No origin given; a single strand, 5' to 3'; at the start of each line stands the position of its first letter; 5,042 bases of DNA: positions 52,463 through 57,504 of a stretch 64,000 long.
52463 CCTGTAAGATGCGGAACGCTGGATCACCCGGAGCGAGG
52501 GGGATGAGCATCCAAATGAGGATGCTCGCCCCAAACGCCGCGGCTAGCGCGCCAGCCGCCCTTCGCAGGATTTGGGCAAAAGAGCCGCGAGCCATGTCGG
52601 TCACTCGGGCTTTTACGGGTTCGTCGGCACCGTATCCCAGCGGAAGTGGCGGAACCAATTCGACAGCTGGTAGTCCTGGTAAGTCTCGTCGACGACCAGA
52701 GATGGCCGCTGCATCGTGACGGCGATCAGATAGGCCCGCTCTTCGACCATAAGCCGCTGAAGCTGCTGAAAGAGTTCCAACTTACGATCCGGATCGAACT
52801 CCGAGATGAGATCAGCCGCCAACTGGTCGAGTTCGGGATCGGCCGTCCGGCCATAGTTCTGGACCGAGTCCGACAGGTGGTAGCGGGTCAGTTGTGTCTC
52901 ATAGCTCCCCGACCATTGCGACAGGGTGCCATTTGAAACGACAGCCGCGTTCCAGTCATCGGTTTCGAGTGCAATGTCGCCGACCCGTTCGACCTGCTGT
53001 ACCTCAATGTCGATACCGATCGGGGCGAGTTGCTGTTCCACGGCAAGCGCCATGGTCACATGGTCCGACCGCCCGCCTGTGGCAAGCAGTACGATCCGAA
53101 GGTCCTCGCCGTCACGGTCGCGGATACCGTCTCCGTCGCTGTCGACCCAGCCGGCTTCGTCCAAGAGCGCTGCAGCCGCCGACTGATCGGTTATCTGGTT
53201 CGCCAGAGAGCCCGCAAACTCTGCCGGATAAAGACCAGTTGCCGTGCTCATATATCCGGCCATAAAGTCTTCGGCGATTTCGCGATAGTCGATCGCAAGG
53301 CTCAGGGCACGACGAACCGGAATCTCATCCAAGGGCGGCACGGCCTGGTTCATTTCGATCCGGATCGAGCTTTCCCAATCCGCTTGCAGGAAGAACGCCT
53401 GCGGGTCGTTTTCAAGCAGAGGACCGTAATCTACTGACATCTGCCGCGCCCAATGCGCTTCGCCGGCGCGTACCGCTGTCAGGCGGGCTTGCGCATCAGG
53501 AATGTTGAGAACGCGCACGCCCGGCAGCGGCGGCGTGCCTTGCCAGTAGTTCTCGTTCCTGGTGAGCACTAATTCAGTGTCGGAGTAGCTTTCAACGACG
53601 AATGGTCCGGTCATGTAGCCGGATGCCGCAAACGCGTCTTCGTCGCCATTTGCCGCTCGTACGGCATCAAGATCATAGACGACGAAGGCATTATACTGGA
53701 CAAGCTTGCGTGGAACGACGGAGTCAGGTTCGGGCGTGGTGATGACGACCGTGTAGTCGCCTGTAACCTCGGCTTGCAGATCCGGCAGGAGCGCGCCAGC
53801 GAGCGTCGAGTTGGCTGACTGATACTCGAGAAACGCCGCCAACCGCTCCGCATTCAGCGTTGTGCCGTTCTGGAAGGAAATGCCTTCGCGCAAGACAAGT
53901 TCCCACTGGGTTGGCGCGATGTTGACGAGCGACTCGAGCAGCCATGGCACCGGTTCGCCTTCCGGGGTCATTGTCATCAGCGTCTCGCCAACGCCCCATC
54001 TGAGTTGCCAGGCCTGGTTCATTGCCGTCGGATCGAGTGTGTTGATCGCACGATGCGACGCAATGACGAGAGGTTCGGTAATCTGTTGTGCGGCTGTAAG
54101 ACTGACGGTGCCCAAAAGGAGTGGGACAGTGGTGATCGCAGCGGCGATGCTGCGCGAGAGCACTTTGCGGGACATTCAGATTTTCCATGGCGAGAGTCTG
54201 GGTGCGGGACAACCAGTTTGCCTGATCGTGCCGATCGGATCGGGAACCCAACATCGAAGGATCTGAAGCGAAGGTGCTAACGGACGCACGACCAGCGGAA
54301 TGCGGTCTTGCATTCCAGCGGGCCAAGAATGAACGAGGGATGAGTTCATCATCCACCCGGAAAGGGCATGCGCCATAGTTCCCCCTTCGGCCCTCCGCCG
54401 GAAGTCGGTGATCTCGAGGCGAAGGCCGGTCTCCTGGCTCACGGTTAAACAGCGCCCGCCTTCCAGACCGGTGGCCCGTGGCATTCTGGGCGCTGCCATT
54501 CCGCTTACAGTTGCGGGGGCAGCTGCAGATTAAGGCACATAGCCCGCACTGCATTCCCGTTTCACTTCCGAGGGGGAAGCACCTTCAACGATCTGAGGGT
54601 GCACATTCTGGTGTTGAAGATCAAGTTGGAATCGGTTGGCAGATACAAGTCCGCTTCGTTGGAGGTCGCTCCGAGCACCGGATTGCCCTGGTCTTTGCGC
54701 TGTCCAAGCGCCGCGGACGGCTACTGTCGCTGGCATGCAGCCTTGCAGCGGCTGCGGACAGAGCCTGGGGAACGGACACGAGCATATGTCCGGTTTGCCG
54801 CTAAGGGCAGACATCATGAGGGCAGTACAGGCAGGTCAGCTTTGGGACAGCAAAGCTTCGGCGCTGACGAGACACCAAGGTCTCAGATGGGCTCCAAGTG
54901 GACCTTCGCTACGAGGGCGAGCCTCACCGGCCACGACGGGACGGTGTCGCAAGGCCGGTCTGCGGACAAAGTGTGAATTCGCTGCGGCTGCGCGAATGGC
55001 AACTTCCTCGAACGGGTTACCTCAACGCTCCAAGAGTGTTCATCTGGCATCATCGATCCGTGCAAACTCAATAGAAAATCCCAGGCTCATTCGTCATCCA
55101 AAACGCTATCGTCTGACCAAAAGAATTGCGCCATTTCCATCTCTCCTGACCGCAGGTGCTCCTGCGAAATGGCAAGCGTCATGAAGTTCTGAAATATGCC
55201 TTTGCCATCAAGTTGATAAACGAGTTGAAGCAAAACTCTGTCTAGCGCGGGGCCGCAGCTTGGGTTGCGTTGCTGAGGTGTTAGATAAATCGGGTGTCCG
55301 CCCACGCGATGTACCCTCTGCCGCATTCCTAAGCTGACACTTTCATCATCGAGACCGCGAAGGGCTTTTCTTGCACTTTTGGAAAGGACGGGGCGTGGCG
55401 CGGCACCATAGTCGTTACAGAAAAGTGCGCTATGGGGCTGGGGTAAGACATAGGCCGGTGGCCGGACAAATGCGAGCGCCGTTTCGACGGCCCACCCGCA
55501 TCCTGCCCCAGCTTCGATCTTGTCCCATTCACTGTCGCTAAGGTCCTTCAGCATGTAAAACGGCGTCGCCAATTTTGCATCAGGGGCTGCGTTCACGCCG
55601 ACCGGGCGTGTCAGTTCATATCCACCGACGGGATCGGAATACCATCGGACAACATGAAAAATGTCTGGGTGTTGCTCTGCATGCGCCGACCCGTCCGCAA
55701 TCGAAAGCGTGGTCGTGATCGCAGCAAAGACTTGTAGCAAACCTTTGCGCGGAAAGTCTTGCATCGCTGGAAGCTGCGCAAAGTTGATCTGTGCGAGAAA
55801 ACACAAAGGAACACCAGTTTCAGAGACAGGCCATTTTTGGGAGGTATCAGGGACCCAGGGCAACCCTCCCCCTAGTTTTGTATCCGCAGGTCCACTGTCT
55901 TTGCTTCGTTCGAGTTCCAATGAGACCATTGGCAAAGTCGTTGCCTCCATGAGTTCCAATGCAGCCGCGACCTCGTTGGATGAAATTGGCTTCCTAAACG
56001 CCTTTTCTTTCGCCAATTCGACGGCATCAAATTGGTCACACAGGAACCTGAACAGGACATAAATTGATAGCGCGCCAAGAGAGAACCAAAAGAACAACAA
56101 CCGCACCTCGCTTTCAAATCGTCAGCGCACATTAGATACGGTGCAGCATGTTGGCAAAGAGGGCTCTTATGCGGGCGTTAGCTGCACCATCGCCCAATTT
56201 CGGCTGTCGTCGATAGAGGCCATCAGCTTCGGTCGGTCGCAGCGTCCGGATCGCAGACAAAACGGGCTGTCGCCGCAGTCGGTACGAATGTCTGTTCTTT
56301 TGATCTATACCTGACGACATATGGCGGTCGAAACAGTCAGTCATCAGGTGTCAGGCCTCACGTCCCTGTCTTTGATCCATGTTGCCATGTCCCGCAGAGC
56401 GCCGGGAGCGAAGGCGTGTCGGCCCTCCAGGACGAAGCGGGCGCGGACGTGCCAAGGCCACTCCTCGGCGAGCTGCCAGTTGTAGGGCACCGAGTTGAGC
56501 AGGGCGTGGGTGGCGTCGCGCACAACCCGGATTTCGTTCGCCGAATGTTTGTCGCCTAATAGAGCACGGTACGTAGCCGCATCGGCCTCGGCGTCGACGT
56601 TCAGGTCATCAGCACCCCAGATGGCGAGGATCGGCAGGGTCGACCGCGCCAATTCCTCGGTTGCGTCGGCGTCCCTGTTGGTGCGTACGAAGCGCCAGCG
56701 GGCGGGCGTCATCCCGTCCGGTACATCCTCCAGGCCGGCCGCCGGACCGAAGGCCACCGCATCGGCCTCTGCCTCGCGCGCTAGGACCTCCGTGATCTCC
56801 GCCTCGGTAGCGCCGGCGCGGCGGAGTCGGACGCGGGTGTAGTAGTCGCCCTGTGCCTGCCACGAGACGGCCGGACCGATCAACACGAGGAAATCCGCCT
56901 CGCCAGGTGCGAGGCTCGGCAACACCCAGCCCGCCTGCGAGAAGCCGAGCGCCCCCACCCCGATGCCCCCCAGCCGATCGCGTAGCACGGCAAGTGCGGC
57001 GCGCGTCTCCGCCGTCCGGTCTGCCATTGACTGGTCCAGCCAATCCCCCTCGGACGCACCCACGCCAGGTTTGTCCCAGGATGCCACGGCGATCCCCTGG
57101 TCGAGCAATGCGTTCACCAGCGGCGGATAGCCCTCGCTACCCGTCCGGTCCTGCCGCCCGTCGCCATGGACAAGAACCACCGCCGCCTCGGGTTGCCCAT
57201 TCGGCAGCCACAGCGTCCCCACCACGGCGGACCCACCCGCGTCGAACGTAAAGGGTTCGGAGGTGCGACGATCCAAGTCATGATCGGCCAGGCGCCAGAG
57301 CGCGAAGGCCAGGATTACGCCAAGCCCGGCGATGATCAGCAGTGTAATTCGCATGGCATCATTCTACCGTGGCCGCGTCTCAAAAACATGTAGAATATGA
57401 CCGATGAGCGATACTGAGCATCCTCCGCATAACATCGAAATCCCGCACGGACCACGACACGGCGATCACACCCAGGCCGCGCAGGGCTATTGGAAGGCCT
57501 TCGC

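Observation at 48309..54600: Cobalamin riboswitch driving a Nik/Dpp-type ABC importer that ends in a FhuF-like 2Fe-2S protein, all carried on a tRNA-Leu island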

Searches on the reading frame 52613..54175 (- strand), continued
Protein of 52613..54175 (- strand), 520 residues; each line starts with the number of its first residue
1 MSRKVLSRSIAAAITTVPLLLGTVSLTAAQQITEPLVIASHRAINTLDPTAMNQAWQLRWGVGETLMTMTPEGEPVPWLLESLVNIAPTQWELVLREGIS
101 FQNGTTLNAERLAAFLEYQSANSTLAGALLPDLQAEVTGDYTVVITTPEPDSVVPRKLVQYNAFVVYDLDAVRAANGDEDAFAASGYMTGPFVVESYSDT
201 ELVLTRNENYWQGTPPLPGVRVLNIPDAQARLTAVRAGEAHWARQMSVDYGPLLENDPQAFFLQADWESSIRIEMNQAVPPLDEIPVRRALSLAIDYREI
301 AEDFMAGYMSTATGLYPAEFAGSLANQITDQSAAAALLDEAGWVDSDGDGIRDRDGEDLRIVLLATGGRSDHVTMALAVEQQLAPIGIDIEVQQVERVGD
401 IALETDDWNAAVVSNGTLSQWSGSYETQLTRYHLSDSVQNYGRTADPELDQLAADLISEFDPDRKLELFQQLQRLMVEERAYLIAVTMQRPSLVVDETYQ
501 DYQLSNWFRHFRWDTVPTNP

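Call 105: search_solved_structures(query=A2, max_evalue=1e-25, show_alignments=5)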
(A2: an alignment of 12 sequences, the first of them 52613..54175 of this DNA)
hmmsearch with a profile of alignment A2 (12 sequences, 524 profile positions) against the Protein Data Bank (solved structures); distinct sequences matched with E-value up to 1e-25: 43.
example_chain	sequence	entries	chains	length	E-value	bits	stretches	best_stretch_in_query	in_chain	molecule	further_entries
3t66_A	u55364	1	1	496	8.4e-81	274.9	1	33-498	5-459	Nickel ABC transporter (Nickel-binding protein)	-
4ofj_A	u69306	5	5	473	2.4e-58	200.8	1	41-509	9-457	Extracytoplasmic Nickel-Binding Protein SaNikA | Nickel ABC transporter substrate-binding protein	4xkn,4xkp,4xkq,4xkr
3rqt_A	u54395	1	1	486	2.5e-58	200.8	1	41-509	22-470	Putative uncharacterized protein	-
2noo_A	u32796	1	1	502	3.1e-57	197.2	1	48-493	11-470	Nickel-binding periplasmic protein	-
4oer_A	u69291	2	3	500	7.2e-57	196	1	65-498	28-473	NikA protein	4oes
9t0v_A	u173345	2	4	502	5.8e-56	193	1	65-493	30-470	Nickel-binding periplasmic protein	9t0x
3mzb_A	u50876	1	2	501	6.6e-56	192.8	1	65-493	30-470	Nickel-binding periplasmic protein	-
1zlq_A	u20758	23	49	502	6.6e-56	192.8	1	65-493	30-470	Nickel-binding periplasmic protein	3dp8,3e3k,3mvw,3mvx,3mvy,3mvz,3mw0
8spm_A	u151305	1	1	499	7.1e-56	192.7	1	65-493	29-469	Nickel ABC transporter, nickel/metallophore periplasmic binding protein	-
3qim_A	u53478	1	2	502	8.3e-56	192.4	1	65-493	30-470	Nickel-binding periplasmic protein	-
1uiu_A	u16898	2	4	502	1.5e-55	191.6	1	65-493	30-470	Nickel-binding periplasmic protein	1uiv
4wed_A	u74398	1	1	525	6.2e-48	166.5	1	36-463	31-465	ABC transporter, periplasmic solute-binding protein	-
5u4o_A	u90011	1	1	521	4.2e-47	163.7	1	7-482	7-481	ABC transporter substrate-binding protein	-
9pl3_A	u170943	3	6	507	1.2e-45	158.9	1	68-406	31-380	Peptide ABC transporter, peptide-binding protein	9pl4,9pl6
8efz_A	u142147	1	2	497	2.1e-42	148.3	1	34-493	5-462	Extracellular solute-binding protein family 5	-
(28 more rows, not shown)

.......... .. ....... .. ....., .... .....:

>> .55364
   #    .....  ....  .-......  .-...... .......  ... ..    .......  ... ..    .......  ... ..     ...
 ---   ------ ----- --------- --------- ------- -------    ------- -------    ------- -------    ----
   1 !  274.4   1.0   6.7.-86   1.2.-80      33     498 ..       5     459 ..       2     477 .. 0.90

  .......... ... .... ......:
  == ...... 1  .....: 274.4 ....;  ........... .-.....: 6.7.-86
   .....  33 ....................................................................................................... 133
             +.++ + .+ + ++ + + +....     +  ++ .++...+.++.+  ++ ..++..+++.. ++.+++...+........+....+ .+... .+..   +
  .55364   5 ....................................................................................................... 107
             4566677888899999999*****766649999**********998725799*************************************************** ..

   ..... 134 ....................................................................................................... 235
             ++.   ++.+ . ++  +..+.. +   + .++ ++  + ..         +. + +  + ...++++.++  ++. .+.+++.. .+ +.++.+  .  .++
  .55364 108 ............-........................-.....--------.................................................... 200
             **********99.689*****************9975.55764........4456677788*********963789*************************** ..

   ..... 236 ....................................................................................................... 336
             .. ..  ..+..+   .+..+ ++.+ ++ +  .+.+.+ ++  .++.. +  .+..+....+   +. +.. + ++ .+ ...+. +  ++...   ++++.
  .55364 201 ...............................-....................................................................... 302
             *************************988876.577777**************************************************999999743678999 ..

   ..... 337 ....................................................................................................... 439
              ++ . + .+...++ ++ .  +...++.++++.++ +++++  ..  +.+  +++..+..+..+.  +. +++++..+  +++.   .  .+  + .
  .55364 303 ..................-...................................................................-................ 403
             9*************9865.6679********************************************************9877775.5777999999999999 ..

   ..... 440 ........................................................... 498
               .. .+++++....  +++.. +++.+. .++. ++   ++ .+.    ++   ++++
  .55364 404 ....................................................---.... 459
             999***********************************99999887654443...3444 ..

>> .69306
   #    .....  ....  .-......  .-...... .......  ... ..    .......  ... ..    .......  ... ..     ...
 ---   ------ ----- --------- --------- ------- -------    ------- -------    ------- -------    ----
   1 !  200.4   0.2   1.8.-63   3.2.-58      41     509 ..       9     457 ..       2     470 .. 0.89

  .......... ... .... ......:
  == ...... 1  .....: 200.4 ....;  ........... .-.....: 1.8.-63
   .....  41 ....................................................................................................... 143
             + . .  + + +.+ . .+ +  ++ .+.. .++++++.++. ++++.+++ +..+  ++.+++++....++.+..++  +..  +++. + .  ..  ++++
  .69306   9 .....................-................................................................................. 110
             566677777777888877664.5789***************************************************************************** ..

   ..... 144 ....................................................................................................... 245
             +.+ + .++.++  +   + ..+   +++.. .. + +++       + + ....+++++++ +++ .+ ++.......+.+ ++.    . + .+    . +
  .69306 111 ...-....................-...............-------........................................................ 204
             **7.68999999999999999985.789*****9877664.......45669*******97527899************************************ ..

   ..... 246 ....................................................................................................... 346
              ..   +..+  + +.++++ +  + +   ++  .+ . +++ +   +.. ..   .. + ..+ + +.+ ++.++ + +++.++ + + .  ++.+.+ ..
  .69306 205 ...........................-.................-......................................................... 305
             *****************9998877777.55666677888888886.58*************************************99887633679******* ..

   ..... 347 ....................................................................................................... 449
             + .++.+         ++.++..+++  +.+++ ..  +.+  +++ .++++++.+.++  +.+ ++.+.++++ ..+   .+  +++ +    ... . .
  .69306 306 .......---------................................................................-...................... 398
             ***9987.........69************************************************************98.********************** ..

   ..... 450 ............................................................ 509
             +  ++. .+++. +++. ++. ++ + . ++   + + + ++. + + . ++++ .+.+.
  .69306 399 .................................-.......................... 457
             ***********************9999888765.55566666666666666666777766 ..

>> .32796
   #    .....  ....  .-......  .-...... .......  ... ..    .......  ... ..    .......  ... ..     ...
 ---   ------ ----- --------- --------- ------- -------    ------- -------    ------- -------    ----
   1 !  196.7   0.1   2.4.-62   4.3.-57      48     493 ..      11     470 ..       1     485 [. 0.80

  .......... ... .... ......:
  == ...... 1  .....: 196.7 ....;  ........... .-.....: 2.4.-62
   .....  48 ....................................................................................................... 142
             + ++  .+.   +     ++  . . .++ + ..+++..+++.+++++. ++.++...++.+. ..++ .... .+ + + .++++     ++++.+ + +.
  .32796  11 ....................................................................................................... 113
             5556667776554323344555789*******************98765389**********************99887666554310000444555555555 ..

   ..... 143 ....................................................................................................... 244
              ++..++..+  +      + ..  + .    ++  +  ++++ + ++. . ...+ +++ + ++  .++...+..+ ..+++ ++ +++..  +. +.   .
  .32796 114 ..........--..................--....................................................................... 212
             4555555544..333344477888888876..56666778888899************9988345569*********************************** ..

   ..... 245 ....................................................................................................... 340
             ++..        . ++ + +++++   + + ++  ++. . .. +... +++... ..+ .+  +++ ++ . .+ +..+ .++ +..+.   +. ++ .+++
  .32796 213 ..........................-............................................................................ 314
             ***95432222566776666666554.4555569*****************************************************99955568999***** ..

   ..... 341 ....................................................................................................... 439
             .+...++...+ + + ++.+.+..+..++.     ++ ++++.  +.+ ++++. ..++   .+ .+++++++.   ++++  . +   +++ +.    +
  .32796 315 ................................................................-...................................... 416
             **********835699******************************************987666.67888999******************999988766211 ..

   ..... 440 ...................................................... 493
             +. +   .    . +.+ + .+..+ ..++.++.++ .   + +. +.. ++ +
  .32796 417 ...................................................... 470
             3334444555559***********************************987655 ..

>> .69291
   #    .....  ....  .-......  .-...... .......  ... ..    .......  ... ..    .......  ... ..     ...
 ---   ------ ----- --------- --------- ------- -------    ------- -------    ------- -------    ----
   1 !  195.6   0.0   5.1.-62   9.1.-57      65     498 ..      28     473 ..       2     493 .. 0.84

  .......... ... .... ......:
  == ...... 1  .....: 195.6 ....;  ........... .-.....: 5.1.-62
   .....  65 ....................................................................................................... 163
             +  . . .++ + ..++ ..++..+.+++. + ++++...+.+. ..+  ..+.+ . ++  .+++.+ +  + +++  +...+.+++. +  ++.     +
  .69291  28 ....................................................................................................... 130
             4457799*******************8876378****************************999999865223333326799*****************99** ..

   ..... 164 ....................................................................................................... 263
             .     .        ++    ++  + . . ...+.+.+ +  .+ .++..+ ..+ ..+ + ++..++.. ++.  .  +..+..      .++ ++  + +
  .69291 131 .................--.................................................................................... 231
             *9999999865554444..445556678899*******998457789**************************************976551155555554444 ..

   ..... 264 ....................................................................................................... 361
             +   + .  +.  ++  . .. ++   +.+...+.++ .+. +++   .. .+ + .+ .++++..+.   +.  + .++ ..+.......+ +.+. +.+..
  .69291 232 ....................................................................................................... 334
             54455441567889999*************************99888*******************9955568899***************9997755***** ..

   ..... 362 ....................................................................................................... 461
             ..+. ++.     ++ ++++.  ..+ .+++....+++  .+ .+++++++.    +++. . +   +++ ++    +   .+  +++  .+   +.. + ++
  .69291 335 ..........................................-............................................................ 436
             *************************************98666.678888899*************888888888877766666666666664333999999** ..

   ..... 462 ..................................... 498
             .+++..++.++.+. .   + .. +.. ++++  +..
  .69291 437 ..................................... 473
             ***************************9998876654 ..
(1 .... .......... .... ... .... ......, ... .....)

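Call 107: search_protein_families(library=ncbifam, proteins=[L029:7207-7977:+], max_evalue=0.00001)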
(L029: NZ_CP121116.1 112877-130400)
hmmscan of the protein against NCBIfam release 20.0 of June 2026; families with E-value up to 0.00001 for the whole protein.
L029:7207-7977:+ (256 aa): 2 families
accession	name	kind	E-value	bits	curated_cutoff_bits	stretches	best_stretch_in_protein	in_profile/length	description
NF041612.1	fdxn_Clost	equivalog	1.1e-10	41.9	150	1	150-229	7-94/102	2Fe-2S ferredoxin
NF041613.1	fdxn_Azotob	equivalog_domain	1.5e-07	31.7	195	1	158-229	23-94/107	2Fe-2S ferredoxin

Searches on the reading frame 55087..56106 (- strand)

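Call 10: search_protein_families(library=pfam, proteins=[window:55087-56106:-], max_evalue=0.001)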
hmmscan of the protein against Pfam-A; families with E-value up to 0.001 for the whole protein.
window:55087-56106:- (339 aa): 1 family
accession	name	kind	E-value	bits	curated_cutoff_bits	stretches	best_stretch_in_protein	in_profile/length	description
PF09234.15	DUF1963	-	1.9e-16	61.5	23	1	80-297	4-179/216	Domain of unknown function (DUF1963)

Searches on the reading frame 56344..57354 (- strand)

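Call 10: search_protein_families(library=pfam, proteins=[window:56344-57354:-], max_evalue=0.001)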
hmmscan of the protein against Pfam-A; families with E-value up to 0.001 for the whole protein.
window:56344-57354:- (336 aa): 2 families
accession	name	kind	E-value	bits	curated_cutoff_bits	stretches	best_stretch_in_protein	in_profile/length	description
PF12146.15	Hydrolase_4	-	4e-11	43.1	27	1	54-287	2-236/239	Serine aminopeptidase, S33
PF00561.26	Abhydrolase_1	-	0.00073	19.7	25.8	0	58-142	2-80/245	alpha/beta hydrolase fold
